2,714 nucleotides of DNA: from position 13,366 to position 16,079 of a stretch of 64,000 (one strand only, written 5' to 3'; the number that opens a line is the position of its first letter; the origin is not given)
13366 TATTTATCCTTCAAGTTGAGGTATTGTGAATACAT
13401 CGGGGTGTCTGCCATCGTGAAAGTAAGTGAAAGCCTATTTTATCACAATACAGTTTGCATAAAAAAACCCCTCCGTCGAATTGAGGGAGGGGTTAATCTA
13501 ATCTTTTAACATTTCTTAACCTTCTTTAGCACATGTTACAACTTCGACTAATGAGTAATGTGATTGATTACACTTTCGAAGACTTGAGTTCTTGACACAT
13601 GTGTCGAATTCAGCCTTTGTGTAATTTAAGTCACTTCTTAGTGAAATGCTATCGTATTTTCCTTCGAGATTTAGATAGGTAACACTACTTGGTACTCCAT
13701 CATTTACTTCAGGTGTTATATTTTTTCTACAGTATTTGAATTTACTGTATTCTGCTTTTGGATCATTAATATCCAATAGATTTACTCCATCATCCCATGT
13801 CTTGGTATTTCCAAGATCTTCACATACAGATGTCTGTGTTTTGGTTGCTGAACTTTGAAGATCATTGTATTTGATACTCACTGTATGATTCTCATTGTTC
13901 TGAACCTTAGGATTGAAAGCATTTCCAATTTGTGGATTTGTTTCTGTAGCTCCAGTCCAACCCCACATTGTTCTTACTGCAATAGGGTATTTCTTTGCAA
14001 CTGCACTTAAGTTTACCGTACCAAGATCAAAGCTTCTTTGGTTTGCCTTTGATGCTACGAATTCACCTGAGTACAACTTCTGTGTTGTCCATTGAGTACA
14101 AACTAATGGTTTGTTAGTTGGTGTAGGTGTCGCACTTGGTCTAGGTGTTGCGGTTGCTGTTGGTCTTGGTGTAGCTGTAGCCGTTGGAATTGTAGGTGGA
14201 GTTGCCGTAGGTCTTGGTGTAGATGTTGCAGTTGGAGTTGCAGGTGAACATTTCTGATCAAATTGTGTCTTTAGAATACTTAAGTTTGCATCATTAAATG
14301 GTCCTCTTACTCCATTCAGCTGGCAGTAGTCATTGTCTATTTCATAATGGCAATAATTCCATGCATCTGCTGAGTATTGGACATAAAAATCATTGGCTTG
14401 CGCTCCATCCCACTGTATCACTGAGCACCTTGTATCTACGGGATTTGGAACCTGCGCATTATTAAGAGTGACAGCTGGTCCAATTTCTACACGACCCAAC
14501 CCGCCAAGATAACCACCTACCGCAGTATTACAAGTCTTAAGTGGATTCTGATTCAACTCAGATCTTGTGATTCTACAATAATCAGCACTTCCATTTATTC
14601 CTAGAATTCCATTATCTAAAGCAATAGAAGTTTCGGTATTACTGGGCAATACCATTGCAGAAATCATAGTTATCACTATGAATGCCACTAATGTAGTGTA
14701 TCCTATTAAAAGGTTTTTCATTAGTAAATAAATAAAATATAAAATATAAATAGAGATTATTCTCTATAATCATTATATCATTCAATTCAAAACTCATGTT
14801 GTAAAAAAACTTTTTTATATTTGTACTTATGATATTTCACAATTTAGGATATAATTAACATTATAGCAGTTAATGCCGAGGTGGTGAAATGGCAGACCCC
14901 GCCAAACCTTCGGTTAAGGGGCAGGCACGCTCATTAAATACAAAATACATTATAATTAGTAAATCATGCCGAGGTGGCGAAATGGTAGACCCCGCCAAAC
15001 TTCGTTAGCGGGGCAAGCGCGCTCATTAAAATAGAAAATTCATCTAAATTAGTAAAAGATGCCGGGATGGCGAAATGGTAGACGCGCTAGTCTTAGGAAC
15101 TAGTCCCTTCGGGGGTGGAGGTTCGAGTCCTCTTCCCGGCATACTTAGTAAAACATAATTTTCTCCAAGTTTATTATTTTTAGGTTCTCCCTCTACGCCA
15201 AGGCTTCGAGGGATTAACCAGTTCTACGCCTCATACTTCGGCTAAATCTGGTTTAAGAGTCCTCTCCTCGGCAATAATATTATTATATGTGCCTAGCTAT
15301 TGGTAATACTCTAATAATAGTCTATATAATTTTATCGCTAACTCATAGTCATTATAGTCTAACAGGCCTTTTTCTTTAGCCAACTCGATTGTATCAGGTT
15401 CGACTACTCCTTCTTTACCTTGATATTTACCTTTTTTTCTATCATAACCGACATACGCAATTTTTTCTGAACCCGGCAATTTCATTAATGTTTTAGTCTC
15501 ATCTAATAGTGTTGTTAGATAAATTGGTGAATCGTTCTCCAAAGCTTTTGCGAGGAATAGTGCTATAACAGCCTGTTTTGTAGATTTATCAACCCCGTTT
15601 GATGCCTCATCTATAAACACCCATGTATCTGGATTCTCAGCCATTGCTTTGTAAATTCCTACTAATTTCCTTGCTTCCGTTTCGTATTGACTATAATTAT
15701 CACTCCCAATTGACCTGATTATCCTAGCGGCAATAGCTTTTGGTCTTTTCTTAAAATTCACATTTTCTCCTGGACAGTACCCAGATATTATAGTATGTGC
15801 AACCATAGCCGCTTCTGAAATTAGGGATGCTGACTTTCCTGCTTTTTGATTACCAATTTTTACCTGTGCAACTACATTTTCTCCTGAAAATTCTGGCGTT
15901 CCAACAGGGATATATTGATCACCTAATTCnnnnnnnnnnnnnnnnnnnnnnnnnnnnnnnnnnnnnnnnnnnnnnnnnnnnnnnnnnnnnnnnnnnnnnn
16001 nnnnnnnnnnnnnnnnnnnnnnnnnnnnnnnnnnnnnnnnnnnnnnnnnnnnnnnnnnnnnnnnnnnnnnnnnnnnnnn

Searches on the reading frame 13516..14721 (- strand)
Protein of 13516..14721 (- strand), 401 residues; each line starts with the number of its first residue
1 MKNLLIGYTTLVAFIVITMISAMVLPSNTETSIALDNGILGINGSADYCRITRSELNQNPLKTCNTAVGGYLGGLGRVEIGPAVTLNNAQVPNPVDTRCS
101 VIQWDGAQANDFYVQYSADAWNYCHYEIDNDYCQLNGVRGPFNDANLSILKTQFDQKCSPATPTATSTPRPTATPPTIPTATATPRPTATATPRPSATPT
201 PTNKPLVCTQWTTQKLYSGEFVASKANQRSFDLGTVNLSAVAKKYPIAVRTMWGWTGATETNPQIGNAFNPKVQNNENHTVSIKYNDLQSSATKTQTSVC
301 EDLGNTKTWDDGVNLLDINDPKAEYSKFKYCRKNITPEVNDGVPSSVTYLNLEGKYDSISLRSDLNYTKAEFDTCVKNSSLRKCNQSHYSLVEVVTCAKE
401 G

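Call 9: search_protein_families(library=pfam, proteins=[window:13516-14721:-], max_evalue=0.001)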
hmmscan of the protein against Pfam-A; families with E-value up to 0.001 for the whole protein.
window:13516-14721:- (401 aa): 0 families

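Call 18: search_protein_families(library=ncbifam, proteins=[window:13516-14721:-], max_evalue=1)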
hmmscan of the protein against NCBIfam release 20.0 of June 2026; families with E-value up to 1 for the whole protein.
window:13516-14721:- (401 aa): 2 families
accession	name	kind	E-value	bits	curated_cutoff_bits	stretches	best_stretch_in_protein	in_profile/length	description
NF008084.0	PRK10819.1-5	equivalog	0.068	13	315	1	159-210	61-113/249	TonB system transport protein TonB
NF052243.1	T4PFormProtSgmX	equivalog_domain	0.29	9.3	1800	1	158-202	297-341/1065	type IV pili formation protein SgmX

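Call 19: search_protein_families(library=padloc, proteins=[window:13516-14721:-], max_evalue=1)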
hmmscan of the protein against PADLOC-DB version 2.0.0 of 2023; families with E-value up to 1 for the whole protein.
window:13516-14721:- (401 aa): 0 families

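Call 40: search_protein_families(library=pfam, proteins=[window:13516-14721:-], max_evalue=1)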
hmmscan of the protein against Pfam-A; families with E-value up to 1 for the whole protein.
window:13516-14721:- (401 aa): 1 family
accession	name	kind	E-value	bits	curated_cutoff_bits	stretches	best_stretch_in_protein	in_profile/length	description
PF12346.13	HJURP_mid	-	0.087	13.7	25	1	272-345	30-103/115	Holliday junction recognition protein-associated repeat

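Call 74: search_protein_families(library=phrogs, proteins=[window:13516-14721:-], max_evalue=0.01)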
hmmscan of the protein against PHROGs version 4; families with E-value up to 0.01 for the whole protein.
window:13516-14721:- (401 aa): 1 family
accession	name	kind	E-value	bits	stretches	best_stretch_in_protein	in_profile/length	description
phrog_15511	-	unknown function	3.7e-07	30.6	1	137-204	193-259/511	-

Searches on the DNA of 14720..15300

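Call 85: search_rna_families(source=window, start=14720, end=15300, threshold=evalue, max_evalue=1)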
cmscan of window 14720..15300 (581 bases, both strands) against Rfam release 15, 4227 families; matches with E-value up to 1: 1.
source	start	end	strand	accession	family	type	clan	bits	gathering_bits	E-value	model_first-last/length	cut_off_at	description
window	15061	15141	+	RF00005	tRNA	Gene; tRNA;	CL00001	59.4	29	2.3e-12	1-71/71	no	tRNA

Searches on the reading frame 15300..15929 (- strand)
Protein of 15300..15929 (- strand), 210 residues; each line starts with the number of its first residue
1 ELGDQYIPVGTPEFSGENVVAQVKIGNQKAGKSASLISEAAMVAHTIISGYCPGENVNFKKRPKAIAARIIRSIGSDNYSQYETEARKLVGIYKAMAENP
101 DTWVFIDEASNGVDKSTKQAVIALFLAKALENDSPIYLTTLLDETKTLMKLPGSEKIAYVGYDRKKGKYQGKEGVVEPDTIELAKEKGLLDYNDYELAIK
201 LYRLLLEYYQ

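Call 58: find_related_loci(query=A4, collection=genome_contigs, flank=10000)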
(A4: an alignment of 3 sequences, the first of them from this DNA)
Query A4 (210 aa) in genome_contigs; peptide patterns used: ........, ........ (x = any residue, [..] = any of these).
64 stretches matched a pattern, but none encodes a relative of the query by tblastn (E <= 1e-3).

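Call 59: find_related_loci(query=A4, collection=metagenome_contigs, flank=10000)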
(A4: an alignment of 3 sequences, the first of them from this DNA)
Query A4 (210 aa) in metagenome_contigs; peptide patterns used: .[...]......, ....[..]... (x = any residue, [..] = any of these).
575 stretches matched a pattern, but none encodes a relative of the query by tblastn (E <= 1e-3).

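Call 95: find_related_loci(query=A4, collection=viral_contigs, flank=5000)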
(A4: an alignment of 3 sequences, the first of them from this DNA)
Query A4 (210 aa) in viral_contigs; peptide patterns used: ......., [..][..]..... (x = any residue, [..] = any of these).
102 stretches matched a pattern, but none encodes a relative of the query by tblastn (E <= 1e-3).
